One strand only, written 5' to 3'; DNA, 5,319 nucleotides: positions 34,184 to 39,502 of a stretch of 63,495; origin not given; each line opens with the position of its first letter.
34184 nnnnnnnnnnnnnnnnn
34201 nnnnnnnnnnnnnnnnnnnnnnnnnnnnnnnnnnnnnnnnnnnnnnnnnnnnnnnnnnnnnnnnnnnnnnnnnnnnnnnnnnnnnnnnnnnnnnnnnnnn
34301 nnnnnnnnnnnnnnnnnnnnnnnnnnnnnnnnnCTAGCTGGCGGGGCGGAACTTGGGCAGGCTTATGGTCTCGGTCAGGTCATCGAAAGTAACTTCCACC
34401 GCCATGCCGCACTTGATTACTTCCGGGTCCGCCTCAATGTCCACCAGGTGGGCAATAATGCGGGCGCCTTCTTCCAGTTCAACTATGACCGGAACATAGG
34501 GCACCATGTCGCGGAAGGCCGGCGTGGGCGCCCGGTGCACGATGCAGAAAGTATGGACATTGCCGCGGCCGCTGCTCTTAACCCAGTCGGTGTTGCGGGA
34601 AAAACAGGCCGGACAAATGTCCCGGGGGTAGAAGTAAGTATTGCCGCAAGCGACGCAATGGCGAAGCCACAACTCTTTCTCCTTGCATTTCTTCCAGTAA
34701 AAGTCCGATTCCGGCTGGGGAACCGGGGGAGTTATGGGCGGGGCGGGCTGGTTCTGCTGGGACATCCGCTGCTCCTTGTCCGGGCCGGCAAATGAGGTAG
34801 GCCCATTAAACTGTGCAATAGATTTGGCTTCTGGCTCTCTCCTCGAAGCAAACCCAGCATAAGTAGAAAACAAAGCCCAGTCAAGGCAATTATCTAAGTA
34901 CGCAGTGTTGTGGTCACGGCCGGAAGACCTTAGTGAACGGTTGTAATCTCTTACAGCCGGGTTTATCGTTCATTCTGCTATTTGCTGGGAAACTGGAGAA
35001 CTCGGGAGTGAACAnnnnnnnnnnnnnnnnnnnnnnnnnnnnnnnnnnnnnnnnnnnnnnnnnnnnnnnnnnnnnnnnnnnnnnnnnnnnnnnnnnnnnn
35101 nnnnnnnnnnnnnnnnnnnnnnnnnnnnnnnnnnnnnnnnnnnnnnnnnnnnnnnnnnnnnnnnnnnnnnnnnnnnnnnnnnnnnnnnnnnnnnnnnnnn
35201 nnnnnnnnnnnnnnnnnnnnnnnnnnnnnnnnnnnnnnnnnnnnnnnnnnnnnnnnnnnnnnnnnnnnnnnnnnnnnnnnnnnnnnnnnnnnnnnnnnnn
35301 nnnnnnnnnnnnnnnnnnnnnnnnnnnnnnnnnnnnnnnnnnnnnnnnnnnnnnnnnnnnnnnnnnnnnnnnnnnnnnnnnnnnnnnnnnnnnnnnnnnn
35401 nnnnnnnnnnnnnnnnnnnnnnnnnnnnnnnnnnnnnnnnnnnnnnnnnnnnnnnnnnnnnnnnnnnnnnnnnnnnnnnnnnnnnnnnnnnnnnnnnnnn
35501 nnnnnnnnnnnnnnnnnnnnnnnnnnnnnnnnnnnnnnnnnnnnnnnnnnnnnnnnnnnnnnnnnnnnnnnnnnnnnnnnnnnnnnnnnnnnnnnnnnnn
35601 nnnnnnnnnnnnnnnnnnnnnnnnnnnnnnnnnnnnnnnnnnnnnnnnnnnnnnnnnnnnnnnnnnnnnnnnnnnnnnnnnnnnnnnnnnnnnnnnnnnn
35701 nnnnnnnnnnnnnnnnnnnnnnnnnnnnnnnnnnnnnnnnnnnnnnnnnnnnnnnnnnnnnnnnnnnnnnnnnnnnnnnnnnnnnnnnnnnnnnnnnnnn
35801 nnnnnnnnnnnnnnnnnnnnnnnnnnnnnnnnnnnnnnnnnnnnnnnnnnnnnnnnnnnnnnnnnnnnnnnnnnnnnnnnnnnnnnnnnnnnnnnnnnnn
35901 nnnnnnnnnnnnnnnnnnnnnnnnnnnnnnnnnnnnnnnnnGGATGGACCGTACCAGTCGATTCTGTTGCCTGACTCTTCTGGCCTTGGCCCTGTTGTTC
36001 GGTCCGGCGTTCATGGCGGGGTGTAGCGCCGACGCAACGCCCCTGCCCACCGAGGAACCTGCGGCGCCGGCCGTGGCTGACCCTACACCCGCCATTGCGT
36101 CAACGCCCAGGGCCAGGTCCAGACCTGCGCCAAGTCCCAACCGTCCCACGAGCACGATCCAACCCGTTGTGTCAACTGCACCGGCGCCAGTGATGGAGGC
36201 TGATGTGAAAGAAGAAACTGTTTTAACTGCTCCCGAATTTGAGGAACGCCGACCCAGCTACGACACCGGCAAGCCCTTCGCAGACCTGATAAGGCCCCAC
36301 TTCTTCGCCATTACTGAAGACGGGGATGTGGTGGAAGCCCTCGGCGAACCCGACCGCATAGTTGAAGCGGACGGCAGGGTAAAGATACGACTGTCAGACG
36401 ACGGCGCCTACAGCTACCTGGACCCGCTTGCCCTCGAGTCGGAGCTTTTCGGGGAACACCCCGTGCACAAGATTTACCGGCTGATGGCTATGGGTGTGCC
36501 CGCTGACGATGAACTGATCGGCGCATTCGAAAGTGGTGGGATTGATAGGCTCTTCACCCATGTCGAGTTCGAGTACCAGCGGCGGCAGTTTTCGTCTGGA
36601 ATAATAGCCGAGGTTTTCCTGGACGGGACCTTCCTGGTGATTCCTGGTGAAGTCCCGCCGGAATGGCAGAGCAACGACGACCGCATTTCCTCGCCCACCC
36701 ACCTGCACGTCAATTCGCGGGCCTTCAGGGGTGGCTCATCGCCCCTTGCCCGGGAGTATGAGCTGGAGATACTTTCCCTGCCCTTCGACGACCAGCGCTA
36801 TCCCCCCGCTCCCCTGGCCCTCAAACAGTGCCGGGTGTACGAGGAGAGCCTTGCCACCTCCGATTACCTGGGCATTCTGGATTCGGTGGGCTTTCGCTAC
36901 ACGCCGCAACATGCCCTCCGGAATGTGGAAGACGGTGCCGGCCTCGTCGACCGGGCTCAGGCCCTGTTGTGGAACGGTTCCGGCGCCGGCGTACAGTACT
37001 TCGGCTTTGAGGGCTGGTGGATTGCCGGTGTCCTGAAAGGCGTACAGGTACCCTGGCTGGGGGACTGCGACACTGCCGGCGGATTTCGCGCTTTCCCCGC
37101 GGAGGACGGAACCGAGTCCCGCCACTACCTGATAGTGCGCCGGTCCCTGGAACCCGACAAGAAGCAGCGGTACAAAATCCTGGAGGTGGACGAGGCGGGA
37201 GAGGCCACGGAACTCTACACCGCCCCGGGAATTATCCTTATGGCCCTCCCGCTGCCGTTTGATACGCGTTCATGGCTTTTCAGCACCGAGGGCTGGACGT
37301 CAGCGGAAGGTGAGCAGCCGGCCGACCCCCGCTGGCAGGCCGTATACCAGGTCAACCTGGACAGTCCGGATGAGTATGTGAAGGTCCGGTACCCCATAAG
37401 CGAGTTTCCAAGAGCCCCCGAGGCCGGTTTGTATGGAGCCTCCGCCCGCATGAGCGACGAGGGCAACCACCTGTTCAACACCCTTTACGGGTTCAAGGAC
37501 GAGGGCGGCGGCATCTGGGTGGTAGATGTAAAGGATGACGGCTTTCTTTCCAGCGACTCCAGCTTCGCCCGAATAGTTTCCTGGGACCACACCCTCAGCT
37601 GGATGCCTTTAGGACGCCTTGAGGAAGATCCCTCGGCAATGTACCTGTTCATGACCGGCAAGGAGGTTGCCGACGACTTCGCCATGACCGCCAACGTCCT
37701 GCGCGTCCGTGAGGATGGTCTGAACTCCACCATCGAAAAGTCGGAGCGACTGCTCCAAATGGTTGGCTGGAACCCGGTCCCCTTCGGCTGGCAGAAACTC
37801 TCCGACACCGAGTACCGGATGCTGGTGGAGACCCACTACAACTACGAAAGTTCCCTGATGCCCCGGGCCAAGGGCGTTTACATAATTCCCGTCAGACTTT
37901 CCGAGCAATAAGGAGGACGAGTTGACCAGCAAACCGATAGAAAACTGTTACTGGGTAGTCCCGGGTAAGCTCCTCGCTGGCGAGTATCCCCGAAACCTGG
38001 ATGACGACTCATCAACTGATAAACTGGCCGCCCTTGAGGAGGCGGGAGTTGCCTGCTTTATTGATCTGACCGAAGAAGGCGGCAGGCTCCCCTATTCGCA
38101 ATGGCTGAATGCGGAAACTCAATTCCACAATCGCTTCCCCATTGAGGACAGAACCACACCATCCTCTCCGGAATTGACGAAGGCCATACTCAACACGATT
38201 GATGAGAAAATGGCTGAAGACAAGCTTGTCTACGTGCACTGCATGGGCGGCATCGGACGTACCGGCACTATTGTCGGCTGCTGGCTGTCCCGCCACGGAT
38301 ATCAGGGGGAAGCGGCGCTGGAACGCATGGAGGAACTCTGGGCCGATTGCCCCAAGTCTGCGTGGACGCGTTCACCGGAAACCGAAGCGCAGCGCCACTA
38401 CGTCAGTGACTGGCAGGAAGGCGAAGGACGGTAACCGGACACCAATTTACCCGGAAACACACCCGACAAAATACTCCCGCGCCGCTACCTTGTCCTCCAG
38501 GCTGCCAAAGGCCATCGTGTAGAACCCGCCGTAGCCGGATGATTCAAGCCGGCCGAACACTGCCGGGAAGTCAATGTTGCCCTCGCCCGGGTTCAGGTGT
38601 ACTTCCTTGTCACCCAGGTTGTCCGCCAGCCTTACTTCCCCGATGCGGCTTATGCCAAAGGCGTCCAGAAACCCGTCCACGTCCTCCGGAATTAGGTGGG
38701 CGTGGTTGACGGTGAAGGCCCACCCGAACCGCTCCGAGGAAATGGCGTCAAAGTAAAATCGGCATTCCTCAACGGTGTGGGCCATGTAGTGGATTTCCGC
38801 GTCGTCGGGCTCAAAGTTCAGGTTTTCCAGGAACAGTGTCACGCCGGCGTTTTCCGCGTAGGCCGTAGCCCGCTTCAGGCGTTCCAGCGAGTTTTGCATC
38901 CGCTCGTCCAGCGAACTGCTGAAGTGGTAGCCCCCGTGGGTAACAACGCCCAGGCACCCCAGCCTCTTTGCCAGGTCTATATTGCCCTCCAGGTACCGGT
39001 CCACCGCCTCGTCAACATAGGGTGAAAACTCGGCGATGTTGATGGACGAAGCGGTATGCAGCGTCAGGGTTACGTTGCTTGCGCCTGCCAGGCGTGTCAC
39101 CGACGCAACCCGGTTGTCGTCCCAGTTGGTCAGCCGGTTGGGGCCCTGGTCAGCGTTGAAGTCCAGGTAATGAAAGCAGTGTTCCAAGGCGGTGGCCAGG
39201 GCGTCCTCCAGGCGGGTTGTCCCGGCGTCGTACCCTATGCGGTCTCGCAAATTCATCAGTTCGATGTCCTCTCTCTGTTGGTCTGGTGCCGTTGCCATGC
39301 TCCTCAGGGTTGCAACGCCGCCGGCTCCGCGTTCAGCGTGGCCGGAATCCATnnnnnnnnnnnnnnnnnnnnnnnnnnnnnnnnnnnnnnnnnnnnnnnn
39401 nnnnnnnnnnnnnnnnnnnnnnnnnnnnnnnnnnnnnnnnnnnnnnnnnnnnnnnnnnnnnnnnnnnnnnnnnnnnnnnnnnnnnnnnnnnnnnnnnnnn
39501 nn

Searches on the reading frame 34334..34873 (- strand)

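Call 33: search_protein_families(library=pfam, proteins=[window:34334-34873:-], max_evalue=0.0001)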
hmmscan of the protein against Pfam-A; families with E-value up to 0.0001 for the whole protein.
window:34334-34873:- (179 aa): 2 families
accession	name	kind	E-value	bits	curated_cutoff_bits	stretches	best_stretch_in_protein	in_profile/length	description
PF01796.24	OB_ChsH2_C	-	5.9e-21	74.6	27.1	1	97-164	1-65/65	ChsH2, C-terminal OB-fold domain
PF12172.15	zf-ChsH2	-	6e-11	42.4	23.2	1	60-95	1-36/37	ChsH2, rubredoxin-like zinc ribbon domain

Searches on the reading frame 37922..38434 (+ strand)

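Call 33: search_protein_families(library=pfam, proteins=[window:37922-38434:+], max_evalue=0.0001)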
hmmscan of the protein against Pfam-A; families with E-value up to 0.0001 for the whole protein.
window:37922-38434:+ (170 aa): 4 families
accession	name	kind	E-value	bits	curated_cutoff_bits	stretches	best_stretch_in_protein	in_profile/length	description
PF22784.1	PTP-SAK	-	1.7e-21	77.3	27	1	8-140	3-127/153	Swiss Army Knife protein, DSP-PTPase phosphatase domain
PF22785.1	Tc-R-P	-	6.5e-17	62.4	27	1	30-126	11-105/106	Polymorphic toxin system, DSP-PTPase phosphatase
PF22741.1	PTP-NADK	-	2.1e-10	40.6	27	1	35-126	41-135/163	DSP-PTPase phosphatase fused to NAD+ Kinase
PF00782.25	DSPc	-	7.8e-10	39.1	33.5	1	34-124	10-98/133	Dual specificity phosphatase, catalytic domain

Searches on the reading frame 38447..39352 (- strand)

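Call 33: search_protein_families(library=pfam, proteins=[window:38447-39352:-], max_evalue=0.0001)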
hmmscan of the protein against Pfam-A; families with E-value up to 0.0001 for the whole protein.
window:38447-39352:- (301 aa): 1 family
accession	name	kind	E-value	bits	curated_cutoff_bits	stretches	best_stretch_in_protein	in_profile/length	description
PF01261.30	AP_endonuc_2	-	2.2e-30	106.6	31.1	1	60-280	9-227/249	Xylose isomerase-like TIM barrel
